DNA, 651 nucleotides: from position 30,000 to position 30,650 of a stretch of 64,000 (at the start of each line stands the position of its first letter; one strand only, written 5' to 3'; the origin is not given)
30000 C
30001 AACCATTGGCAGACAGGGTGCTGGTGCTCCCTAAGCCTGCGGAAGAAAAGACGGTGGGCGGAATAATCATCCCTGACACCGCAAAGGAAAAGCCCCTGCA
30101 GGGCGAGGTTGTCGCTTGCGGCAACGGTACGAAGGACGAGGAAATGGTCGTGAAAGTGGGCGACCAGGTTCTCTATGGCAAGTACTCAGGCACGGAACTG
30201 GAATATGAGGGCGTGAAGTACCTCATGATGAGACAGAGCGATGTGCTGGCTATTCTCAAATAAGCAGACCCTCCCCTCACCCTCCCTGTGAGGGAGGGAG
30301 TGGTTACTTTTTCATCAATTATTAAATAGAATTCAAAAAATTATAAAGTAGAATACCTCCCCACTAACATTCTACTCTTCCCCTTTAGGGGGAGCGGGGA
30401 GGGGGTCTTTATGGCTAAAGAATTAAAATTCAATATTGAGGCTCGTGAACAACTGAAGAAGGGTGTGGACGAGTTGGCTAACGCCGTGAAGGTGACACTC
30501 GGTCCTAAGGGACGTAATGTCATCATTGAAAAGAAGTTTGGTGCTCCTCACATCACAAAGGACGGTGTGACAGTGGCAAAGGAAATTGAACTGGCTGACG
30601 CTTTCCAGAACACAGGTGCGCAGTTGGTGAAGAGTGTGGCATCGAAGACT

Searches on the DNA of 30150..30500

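Call 69: search_rna_families(source=window, start=30150, end=30500, threshold=evalue, max_evalue=1)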
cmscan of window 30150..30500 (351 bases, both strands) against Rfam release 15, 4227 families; matches with E-value up to 1: 0.
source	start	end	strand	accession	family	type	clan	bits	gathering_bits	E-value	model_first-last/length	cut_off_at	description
